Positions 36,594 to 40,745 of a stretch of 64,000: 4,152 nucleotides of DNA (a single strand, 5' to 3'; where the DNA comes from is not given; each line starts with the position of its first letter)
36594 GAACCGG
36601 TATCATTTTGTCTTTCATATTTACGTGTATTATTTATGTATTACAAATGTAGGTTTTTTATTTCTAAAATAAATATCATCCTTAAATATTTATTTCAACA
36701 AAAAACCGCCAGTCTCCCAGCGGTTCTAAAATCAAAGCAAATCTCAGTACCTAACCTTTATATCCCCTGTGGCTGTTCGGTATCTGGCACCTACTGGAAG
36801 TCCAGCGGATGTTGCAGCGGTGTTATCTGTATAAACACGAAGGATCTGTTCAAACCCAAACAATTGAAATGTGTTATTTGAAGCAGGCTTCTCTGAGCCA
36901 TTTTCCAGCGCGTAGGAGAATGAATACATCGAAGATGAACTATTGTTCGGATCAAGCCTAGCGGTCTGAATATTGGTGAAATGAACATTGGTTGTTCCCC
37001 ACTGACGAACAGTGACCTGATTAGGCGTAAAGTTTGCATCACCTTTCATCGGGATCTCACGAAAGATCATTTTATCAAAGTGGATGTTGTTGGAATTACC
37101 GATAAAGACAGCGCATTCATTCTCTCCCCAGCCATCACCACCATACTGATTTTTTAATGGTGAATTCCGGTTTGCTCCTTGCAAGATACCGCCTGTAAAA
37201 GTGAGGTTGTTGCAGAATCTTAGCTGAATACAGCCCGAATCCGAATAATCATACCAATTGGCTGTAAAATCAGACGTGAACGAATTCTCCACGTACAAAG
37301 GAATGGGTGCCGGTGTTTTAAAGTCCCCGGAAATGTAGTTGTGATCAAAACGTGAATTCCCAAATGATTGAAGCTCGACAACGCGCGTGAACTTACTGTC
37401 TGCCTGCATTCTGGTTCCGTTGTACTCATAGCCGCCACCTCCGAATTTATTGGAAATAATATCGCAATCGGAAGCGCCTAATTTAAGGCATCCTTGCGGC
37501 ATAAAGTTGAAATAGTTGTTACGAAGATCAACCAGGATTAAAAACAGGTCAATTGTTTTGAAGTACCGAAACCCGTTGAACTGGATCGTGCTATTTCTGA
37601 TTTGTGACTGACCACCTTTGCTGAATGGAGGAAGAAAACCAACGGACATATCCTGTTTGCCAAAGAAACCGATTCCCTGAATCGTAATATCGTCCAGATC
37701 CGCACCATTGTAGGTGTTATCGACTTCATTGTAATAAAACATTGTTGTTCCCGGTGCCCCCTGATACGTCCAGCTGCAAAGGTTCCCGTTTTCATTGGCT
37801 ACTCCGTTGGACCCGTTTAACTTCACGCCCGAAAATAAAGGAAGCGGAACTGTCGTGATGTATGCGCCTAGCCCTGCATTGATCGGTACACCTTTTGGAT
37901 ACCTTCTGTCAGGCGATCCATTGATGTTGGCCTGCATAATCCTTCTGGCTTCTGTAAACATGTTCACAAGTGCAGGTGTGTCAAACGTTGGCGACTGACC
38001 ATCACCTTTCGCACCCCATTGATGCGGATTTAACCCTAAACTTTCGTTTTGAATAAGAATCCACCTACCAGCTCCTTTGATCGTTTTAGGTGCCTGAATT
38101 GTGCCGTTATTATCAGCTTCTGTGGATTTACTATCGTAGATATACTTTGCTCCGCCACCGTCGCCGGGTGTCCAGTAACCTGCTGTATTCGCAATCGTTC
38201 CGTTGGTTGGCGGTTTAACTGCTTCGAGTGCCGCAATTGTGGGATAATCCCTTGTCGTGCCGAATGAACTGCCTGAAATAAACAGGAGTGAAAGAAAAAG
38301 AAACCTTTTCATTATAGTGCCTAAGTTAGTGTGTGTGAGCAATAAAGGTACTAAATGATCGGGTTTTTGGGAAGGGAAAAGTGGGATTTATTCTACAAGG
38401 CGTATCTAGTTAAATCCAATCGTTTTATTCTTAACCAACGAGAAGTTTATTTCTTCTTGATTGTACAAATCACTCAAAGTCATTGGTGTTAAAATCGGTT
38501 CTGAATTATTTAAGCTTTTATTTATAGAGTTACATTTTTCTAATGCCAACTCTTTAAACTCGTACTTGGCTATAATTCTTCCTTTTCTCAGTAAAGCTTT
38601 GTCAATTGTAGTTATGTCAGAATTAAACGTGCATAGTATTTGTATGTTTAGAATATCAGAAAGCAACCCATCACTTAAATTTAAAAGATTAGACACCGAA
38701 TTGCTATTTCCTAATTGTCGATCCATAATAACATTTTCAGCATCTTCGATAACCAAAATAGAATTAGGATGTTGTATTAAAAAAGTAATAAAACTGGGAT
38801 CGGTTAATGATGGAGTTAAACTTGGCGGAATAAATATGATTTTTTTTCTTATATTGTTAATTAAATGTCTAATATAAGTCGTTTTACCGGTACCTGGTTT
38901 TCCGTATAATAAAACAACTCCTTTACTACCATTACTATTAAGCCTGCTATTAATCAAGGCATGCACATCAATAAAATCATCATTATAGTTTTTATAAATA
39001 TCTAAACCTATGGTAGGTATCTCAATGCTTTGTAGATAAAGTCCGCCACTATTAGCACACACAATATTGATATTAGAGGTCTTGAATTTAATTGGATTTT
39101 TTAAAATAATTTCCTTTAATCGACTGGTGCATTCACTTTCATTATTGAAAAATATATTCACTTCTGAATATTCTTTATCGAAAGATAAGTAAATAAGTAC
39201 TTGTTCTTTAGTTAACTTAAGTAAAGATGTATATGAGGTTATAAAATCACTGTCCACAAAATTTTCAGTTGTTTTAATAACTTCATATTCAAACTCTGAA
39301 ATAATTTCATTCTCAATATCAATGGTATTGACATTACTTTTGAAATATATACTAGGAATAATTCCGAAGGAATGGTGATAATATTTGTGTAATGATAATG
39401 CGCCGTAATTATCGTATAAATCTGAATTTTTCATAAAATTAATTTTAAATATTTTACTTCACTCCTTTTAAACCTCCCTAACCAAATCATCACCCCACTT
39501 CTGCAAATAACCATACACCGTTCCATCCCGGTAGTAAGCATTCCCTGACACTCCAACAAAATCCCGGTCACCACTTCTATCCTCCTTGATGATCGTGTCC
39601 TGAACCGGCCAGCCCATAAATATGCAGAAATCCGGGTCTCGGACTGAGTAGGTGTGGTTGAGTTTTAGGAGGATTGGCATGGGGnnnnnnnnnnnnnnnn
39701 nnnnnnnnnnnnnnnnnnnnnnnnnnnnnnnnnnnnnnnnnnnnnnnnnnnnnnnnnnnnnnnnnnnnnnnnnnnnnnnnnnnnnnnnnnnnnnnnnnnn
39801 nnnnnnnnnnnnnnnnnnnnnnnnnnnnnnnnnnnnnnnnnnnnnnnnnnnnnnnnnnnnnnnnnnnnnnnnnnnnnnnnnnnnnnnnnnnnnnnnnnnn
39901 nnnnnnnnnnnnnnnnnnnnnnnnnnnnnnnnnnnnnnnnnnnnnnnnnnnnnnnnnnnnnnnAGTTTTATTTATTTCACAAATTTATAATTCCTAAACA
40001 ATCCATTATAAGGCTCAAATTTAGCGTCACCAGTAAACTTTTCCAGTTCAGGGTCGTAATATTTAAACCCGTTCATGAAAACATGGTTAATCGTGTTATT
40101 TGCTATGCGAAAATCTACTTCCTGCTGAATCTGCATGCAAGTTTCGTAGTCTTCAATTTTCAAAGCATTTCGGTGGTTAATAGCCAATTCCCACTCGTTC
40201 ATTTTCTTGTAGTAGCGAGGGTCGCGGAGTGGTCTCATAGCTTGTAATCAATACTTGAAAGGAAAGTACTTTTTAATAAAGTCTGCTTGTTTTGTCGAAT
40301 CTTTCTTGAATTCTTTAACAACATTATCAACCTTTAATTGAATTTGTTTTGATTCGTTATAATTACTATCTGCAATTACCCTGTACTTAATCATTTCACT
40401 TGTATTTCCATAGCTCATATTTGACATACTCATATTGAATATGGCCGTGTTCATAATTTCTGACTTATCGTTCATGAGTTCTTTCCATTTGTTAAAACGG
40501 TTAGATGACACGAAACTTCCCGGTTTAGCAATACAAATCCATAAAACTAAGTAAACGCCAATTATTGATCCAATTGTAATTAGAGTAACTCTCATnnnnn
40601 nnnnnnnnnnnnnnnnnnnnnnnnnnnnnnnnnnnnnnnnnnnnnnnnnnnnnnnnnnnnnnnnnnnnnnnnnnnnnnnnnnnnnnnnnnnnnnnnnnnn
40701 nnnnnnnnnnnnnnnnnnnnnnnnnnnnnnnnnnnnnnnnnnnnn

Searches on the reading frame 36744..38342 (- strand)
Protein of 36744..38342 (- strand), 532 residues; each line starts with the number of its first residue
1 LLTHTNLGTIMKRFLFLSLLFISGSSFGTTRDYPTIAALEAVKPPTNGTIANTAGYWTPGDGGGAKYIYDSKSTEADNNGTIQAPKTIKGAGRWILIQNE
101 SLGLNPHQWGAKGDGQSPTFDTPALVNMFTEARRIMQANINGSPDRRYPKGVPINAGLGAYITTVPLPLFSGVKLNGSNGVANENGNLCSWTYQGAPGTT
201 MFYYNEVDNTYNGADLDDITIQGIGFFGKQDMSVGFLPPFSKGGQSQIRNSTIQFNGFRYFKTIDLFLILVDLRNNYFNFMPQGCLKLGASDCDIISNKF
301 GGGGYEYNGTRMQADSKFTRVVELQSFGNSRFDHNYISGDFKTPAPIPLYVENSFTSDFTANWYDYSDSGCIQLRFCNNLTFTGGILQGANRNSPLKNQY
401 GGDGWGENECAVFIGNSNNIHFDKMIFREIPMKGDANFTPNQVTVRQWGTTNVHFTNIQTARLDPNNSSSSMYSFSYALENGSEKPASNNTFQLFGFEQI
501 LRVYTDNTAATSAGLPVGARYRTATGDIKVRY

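Call 15: search_protein_families(library=phrogs, proteins=[window:36744-38342:-])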
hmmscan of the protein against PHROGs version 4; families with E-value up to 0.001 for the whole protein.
window:36744-38342:- (532 aa): 1 family
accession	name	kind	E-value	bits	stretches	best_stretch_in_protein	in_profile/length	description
phrog_19253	-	unknown function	4.8e-08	32.9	1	35-117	245-323/806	-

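Call 16: search_protein_families(library=pfam, proteins=[window:36744-38342:-], max_evalue=0.01)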
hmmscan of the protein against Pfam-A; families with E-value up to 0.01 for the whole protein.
window:36744-38342:- (532 aa): 0 families

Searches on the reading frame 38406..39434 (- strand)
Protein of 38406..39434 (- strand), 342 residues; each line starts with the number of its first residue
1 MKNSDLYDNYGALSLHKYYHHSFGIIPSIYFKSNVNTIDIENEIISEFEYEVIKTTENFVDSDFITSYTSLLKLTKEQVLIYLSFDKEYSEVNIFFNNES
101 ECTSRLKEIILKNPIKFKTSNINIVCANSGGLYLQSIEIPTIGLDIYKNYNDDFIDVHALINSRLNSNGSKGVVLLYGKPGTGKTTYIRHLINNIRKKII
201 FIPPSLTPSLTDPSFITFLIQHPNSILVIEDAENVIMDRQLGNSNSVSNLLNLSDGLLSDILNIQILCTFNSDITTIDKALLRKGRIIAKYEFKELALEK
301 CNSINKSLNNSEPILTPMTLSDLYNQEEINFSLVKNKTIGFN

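Call 16: search_protein_families(library=pfam, proteins=[window:38406-39434:-], max_evalue=0.01)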
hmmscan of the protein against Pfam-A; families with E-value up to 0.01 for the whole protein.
window:38406-39434:- (342 aa): 13 families
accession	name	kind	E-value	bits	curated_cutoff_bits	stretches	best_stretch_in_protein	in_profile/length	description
PF00004.35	AAA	-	2.3e-10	41.4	21.2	1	174-293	1-129/131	ATPase family associated with various cellular activities (AAA)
PF13191.12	AAA_16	-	4.9e-06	27.6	32.6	1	167-217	20-68/167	AAA ATPase domain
PF13401.12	AAA_22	-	1.6e-05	25.7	27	1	170-206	4-43/130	AAA domain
PF25199.1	nSTAND_NTPase5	-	0.00034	20.9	34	1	162-236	33-109/145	Novel STAND NTPase 5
PF20720.3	nSTAND3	-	0.00038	20.6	27.2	1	170-198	16-44/155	Novel STAND NTPase 3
PF24883.2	NPHP3_N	-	0.00067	20.3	24.8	1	163-198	14-49/164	Nephrocystin 3, N-terminal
PF00910.28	RNA_helicase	-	0.00084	20.2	21.5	1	174-200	1-27/105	RNA helicase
PF13086.12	AAA_11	-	0.0012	19.1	27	1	166-196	15-42/257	AAA domain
PF12775.13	AAA_7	-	0.0019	18.2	25.8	1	173-199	35-62/181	P-loop containing dynein motor region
PF13245.12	AAA_19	-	0.0026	18.4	25.1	1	170-197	10-37/134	AAA domain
PF09156.16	Anthrax-tox_M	-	0.0038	17.1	25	1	45-168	48-167/287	Anthrax toxin lethal factor, middle domain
PF13479.12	AAA_24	-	0.0052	17.1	27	1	173-202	4-28/195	AAA domain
PF01637.24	ATPase_2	-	0.008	16.5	33.2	1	167-200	16-52/225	ATPase domain predominantly from Archaea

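Call 45: search_protein_families(library=phrogs, proteins=[window:38406-39434:-], max_evalue=0.001)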
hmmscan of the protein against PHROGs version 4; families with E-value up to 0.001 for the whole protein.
window:38406-39434:- (342 aa): 9 families
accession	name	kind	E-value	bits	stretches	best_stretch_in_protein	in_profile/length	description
phrog_14322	-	unknown function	1.4e-23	84.9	1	156-341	213-397/398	-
phrog_33861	-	unknown function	7.2e-15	55.6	1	223-300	282-360/407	-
phrog_7485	-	unknown function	2.7e-14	54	1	171-302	227-368/430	-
phrog_35110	-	unknown function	1.9e-07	31.2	1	225-289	334-397/455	-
phrog_168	-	DNA, RNA and nucleotide metabolism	1.5e-05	25.9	1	169-283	40-149/314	clamp loader of DNA polymerase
phrog_325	-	DNA, RNA and nucleotide metabolism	3.1e-05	23.4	1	156-201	477-524/986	Dda-like helicase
phrog_37885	-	unknown function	3.7e-05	24.5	1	167-266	60-159/176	-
phrog_9172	-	unknown function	0.00013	21.9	1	158-290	94-239/509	-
phrog_5484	-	DNA, RNA and nucleotide metabolism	0.00047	20.8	1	159-196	17-53/239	DnaA-like replication initiation protein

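Call 63: find_related_loci(query=window:38406-39434:-, collection=genome_contigs, flank=10000)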
Query window:38406-39434:- (342 aa) in genome_contigs; peptide patterns used: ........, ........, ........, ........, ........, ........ (x = any residue, [..] = any of these).
315 stretches matched a pattern; 85 encode a relative of the query (tblastn E <= 1e-3); the best 80 are kept; 80 distinct loci.
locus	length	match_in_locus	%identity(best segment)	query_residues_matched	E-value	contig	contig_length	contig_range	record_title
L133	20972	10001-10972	44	18-341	3e-75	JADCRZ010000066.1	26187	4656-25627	MAG: Williamsia sp. isolate E01 scaffold66-size26187, whole genome shotgun sequence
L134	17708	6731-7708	41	17-341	1e-74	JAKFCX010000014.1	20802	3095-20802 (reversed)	MAG: Chitinophagaceae bacterium isolate LC032 contig-124_2214, whole genome shotgun sequence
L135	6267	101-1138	40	5-342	9e-75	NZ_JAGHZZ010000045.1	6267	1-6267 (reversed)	MAG: Sporocytophaga sp. isolate BIN9 scaffold45_cov0, whole genome shotgun sequence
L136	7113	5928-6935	41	6-341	5e-74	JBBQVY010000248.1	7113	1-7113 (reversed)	MAG: Chitinophagales bacterium isolate Co_metawrap_2021 Cmw_2021_k141_5030283_length_7113_cov_34.2331, whole genome shot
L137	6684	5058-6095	38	5-342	1e-73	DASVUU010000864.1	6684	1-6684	MAG TPA_asm: Cytophagaceae bacterium isolate SMAG_U3325 k141_310632, whole genome shotgun sequence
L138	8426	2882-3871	41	13-341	1e-72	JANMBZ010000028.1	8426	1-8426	MAG: Chitinophagaceae bacterium isolate OTE_1_metabat_222 OTE_1_k141_2611935, whole genome shotgun sequence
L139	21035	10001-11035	40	5-341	1e-72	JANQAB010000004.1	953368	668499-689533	MAG: Sporocytophaga sp. isolate 29_gen_w_cov.4 c100, whole genome shotgun sequence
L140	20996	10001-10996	41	6-337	2e-72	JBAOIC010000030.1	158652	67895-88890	MAG: Chitinophagaceae bacterium isolate AS_Ams2_Bin33 np2-np3_contig_28096, whole genome shotgun sequence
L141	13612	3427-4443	38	4-342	1e-72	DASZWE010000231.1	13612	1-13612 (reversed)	MAG TPA_asm: Puia sp. isolate SMAG_U6149 k141_888862, whole genome shotgun sequence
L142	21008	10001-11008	40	6-341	1e-71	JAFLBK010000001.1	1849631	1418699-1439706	MAG: Chitinophagales bacterium isolate UWPOB_CHIT4 gnl_X_JKDHLFFA_1, whole genome shotgun sequence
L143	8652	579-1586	39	6-341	1e-71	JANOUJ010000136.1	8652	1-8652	MAG: Chitinophagaceae bacterium isolate VAR_39_metabat_163 VAR_39_k141_1829856, whole genome shotgun sequence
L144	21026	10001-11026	39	1-341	9e-72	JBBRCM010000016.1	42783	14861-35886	MAG: Chitinophagales bacterium isolate Co_metawrap_2402 Cmw_2402_k141_16721386_length_42783_cov_12.9963, whole genome sh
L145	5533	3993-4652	53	122-341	5e-72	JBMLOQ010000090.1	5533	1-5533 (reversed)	MAG: Chitinophagaceae bacterium isolate LE_186511 NODE_24390_length_5533_cov_22.270537, whole genome shotgun sequence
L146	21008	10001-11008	39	6-342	8e-72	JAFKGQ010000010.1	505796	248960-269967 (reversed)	MAG: Chitinophagaceae bacterium isolate SCN18_31_3_15_R5_B_50_32 SCN18_31_3_15_R5_B_scaffold_26, whole genome shotgun se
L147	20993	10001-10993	38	13-342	2e-71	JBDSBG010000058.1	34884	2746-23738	MAG: Ferruginibacter sp. isolate cluster1_bin.128 k127_9879991, whole genome shotgun sequence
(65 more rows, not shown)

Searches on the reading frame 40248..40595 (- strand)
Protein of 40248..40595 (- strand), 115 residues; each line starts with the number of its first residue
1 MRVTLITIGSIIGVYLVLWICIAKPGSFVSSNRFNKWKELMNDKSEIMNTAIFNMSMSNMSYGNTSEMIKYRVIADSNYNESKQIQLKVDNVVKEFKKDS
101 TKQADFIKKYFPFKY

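Call 16: search_protein_families(library=pfam, proteins=[window:40248-40595:-], max_evalue=0.01)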
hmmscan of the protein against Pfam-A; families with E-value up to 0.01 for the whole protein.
window:40248-40595:- (115 aa): 0 families

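Call 20: find_related_loci(query=window:40248-40595:-, collection=viral_contigs, flank=3000)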
Query window:40248-40595:- (115 aa) in viral_contigs; peptide patterns used: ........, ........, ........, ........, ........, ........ (x = any residue, [..] = any of these).
11 stretches matched a pattern, but none encodes a relative of the query by tblastn (E <= 1e-3).
